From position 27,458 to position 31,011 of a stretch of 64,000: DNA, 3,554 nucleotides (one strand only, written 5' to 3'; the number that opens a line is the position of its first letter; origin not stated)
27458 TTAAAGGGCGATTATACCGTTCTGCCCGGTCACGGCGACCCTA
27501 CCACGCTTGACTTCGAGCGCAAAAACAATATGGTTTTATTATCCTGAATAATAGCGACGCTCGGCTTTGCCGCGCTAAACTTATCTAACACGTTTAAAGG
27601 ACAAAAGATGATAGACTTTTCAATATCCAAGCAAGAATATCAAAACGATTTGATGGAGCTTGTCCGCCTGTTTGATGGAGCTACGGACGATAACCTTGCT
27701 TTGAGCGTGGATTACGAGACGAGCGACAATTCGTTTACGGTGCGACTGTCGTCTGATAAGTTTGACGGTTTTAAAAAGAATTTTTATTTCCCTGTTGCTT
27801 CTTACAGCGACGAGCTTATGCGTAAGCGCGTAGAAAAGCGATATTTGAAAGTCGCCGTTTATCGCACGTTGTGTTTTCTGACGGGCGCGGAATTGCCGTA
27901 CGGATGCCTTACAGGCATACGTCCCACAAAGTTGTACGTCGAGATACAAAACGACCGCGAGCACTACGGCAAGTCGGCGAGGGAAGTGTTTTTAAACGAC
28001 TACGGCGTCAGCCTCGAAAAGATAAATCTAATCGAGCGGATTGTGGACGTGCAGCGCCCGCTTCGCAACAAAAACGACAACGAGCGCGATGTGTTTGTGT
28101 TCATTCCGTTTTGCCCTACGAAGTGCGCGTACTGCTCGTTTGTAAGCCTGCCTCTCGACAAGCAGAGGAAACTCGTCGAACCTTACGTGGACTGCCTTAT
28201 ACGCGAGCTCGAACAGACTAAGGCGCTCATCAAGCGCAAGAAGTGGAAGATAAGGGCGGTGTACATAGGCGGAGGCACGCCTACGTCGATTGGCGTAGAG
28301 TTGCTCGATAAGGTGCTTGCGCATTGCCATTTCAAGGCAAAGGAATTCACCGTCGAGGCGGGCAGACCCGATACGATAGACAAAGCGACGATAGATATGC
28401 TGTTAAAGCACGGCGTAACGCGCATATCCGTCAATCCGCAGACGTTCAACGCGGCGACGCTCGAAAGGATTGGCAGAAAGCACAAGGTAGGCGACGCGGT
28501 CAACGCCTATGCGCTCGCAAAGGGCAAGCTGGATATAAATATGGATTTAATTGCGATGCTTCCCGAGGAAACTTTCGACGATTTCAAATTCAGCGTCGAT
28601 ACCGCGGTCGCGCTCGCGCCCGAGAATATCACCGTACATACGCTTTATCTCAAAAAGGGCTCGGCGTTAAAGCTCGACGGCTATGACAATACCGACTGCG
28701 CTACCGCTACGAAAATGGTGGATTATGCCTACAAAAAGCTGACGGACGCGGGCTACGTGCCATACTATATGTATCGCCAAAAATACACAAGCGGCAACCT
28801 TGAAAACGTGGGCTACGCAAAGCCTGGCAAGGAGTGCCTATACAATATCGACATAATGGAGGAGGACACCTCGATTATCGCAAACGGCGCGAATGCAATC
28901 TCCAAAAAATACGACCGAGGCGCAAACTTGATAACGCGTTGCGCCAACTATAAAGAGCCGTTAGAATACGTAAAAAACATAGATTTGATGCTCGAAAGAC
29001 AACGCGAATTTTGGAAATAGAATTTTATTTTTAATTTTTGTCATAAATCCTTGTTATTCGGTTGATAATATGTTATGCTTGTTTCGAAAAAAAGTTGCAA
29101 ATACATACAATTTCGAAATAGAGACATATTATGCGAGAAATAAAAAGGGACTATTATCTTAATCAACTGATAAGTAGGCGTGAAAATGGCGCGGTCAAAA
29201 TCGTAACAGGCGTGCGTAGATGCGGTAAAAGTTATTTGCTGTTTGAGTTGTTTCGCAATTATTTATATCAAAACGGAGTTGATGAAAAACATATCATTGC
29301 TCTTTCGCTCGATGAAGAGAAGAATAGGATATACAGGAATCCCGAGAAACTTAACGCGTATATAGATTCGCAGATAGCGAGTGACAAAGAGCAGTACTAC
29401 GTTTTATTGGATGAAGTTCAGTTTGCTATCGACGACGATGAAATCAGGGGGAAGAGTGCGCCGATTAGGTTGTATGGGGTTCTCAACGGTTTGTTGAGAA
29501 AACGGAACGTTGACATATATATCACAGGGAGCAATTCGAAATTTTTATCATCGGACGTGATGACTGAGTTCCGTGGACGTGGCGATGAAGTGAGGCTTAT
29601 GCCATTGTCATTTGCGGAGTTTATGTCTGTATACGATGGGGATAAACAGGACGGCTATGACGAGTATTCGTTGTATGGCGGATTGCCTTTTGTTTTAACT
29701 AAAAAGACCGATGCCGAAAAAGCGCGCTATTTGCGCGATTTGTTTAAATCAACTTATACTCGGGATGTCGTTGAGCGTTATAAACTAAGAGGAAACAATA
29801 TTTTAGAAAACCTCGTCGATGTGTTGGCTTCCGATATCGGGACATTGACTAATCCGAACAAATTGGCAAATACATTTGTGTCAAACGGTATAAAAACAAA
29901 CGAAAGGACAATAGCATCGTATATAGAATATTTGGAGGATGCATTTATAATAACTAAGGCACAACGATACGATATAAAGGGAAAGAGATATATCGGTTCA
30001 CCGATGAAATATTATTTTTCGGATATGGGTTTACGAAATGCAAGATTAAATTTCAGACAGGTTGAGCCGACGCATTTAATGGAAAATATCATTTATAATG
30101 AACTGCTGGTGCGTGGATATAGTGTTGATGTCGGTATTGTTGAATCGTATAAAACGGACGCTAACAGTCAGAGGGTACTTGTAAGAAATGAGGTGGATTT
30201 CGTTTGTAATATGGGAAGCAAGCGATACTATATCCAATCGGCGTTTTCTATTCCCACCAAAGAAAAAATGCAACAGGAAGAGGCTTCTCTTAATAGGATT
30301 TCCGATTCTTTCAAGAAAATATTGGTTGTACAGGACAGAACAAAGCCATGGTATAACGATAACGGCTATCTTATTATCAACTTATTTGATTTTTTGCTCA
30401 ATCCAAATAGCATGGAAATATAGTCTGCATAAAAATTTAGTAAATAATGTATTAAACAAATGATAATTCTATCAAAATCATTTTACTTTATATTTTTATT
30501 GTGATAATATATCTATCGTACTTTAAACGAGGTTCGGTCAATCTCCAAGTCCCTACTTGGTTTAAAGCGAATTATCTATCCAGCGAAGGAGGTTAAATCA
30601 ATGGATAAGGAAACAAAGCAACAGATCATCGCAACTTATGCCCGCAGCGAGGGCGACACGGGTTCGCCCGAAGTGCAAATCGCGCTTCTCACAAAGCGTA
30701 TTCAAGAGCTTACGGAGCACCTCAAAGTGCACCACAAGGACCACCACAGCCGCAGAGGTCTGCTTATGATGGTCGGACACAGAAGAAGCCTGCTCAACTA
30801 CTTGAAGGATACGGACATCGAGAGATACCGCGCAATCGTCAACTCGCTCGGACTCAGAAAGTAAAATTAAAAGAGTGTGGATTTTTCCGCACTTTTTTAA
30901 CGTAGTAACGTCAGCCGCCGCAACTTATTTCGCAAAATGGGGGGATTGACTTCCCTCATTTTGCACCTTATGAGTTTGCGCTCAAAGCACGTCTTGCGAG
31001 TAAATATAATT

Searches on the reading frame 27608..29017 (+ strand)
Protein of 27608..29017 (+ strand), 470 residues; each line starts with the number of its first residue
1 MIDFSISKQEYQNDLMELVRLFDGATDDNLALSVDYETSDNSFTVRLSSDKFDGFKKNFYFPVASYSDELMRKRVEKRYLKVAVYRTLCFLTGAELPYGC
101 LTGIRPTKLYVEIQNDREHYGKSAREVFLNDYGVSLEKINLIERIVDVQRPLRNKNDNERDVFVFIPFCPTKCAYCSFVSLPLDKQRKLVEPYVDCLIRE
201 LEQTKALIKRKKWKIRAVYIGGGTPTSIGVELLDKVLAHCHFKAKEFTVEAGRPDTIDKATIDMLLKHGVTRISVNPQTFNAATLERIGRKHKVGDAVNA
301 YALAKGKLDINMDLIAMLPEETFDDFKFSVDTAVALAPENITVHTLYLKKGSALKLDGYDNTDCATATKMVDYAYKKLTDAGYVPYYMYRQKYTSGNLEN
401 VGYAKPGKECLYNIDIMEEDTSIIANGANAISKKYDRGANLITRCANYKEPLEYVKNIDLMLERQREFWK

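Call 71: search_protein_families(library=pfam, proteins=[window:27608-29017:+], max_evalue=0.00001)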
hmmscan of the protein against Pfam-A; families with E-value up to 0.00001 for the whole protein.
window:27608-29017:+ (470 aa): 1 family
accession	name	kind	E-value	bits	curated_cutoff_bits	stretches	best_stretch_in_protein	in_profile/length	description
PF04055.27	Radical_SAM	-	2.9e-19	70.3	29.5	1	164-329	2-162/166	Radical SAM superfamily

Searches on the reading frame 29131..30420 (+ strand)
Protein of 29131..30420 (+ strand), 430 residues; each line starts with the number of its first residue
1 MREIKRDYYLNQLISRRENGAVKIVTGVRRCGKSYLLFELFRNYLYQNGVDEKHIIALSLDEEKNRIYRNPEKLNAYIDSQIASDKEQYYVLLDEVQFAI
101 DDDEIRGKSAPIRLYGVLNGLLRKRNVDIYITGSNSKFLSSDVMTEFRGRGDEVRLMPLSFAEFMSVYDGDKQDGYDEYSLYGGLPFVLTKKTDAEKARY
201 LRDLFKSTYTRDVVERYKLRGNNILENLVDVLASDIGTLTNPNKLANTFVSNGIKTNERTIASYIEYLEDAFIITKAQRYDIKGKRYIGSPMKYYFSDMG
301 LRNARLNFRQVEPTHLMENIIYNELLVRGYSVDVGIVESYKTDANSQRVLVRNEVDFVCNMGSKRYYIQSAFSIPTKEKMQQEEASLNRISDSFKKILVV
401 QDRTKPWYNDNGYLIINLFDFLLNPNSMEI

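Call 71: search_protein_families(library=pfam, proteins=[window:29131-30420:+], max_evalue=0.00001)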
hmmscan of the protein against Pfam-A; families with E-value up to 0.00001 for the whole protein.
window:29131-30420:+ (430 aa): 2 families
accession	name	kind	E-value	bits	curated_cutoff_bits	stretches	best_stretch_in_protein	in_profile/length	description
PF13173.12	AAA_14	-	4.8e-28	98.2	27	1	21-165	3-129/129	AAA domain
PF13635.12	DUF4143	-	8.2e-18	65.1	28.1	1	211-368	2-155/160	Domain of unknown function (DUF4143)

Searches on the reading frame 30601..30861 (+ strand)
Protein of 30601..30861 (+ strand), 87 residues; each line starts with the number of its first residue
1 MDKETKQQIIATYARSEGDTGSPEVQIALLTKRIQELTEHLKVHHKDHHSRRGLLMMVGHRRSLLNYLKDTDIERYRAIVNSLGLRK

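Call 71: search_protein_families(library=pfam, proteins=[window:30601-30861:+], max_evalue=0.00001)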
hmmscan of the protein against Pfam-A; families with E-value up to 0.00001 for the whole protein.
window:30601-30861:+ (87 aa): 1 family
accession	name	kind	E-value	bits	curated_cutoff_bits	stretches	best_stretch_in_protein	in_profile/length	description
PF00312.27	Ribosomal_S15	-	8.8e-39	132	31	1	6-86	1-81/81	Ribosomal protein S15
